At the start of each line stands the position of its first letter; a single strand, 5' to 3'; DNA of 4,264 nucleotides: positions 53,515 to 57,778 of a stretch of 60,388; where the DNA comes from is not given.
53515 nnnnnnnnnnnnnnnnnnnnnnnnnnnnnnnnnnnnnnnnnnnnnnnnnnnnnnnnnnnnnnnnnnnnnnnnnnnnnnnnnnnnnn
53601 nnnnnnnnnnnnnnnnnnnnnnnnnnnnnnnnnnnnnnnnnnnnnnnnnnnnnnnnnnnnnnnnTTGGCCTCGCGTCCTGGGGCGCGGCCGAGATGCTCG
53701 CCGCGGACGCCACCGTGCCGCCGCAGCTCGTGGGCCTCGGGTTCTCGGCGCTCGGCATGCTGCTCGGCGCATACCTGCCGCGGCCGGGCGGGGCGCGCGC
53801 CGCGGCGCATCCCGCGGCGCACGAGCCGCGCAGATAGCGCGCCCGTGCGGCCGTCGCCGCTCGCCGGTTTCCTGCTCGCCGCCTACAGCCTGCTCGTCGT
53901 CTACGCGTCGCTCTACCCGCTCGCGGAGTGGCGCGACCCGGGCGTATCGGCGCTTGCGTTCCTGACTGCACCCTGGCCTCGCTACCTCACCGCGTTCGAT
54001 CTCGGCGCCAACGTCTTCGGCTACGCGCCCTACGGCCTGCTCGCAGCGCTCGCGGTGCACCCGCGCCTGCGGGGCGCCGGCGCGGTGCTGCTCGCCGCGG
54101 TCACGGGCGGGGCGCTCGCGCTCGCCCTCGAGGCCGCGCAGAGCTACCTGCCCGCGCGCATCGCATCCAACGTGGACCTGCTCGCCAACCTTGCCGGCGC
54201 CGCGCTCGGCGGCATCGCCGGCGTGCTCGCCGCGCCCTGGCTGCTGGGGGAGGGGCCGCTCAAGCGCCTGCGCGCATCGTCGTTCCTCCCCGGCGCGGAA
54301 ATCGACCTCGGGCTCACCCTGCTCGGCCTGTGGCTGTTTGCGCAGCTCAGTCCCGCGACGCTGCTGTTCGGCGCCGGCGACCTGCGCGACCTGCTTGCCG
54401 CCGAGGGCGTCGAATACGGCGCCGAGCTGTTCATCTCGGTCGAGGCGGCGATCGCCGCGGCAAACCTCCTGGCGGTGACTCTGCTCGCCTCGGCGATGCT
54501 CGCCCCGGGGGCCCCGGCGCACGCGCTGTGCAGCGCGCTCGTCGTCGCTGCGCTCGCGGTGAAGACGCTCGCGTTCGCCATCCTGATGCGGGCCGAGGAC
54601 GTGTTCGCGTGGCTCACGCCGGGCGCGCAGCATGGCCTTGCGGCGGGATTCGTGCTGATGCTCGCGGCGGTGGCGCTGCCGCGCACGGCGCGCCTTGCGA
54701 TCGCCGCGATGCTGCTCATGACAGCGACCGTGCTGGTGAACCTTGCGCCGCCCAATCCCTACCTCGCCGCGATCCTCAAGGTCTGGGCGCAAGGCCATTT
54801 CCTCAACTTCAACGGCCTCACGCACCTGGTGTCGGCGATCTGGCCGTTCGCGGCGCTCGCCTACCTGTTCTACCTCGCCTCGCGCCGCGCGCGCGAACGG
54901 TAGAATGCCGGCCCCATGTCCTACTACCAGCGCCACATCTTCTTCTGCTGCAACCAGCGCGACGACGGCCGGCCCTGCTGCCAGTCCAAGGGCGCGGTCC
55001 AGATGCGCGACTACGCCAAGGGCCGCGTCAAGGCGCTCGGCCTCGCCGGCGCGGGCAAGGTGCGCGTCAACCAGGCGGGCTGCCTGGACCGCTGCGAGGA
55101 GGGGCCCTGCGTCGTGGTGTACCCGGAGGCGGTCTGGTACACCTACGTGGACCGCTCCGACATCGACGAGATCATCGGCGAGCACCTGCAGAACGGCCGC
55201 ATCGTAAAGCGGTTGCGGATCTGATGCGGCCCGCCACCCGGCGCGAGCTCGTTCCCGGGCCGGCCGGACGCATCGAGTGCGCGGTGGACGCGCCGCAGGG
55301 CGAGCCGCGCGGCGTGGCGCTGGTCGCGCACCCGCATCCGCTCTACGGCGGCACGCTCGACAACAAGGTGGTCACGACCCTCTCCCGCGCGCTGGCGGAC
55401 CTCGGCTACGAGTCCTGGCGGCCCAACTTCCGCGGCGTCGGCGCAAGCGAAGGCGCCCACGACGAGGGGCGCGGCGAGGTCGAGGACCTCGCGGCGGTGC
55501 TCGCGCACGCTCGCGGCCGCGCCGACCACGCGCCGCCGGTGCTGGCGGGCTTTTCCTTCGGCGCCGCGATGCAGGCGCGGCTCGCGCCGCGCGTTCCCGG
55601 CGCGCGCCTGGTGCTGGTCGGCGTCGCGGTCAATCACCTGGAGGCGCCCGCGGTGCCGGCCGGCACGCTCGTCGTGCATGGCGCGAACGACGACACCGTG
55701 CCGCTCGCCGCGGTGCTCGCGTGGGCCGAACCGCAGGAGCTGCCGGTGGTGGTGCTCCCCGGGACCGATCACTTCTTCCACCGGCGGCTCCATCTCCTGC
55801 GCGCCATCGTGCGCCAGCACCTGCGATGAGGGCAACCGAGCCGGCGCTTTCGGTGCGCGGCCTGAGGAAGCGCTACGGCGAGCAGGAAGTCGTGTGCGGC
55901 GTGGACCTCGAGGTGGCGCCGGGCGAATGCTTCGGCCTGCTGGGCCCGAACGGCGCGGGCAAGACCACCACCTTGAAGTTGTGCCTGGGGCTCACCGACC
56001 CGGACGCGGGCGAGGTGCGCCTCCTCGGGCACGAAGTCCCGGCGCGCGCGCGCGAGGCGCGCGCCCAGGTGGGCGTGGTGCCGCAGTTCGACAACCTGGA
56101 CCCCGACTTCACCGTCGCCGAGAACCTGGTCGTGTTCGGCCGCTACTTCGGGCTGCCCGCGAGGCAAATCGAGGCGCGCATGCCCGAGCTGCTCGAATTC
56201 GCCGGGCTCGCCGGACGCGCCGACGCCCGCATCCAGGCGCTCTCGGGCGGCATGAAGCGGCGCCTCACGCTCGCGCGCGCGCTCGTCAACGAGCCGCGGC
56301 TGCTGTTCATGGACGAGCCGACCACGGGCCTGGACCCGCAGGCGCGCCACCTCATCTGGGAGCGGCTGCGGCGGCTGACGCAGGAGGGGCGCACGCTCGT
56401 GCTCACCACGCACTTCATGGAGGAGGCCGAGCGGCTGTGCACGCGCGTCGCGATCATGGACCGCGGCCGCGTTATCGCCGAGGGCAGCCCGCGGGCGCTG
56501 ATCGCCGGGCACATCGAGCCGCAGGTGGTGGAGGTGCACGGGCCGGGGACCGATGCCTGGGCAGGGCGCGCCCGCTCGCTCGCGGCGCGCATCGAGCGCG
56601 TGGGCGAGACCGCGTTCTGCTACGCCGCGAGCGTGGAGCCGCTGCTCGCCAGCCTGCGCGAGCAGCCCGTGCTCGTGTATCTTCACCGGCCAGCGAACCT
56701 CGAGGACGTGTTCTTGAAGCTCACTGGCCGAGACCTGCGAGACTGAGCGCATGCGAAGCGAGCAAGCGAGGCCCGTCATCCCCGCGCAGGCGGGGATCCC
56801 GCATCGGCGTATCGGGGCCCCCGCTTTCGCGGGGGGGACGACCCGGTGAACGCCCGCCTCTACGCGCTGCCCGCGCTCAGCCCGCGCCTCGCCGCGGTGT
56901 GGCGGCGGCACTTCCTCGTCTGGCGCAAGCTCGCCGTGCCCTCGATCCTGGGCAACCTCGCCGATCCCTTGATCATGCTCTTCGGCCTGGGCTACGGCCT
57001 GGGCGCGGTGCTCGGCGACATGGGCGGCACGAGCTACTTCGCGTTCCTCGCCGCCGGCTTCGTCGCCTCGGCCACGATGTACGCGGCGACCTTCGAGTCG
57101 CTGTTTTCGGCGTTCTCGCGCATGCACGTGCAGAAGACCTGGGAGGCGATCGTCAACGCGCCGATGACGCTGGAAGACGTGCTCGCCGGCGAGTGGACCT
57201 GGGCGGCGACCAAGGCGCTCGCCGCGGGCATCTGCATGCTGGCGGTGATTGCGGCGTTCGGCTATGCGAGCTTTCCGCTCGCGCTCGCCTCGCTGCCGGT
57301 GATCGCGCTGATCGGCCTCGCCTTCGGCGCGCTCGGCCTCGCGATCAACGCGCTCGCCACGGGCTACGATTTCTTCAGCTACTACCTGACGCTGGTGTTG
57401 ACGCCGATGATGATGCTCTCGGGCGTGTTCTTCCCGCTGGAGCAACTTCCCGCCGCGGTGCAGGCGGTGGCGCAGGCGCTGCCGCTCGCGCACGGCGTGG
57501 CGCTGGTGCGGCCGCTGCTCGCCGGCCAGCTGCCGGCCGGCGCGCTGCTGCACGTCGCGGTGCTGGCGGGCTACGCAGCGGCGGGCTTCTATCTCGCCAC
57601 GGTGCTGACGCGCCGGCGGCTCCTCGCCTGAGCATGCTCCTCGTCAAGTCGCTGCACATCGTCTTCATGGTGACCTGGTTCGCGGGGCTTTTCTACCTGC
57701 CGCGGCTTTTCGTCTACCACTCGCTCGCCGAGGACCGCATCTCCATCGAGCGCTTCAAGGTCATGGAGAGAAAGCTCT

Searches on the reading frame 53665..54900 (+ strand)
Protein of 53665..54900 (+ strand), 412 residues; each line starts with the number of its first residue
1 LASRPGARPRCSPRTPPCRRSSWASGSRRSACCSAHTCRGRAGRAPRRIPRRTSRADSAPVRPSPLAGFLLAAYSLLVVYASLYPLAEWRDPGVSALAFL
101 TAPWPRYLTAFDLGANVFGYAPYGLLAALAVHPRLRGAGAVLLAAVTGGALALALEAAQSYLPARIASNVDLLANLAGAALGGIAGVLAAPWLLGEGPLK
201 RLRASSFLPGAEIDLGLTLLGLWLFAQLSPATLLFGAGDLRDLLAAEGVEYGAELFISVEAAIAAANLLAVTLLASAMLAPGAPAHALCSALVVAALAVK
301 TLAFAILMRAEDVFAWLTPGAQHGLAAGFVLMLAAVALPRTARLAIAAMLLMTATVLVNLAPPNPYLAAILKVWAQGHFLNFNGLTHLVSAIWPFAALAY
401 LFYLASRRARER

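Call 70: search_protein_families(library=pfam, proteins=[window:53665-54900:+])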
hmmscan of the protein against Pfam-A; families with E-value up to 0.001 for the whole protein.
window:53665-54900:+ (412 aa): 1 family
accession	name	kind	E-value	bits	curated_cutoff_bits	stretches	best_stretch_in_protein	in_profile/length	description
PF04892.17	VanZ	-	3.7e-07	31.2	30.1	1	82-184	35-120/126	VanZ like family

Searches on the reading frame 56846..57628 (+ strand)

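Call 70: search_protein_families(library=pfam, proteins=[window:56846-57628:+])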
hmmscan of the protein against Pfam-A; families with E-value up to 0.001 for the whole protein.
window:56846-57628:+ (261 aa): 2 families
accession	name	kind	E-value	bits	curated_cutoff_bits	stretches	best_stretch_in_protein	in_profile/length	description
PF01061.29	ABC2_membrane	-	2.8e-16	60.2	26.9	1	16-222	4-207/211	ABC-2 type transporter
PF12698.13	ABC2_membrane_3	-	2.1e-05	24.2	31.6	1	62-251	158-345/347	ABC-2 family transporter protein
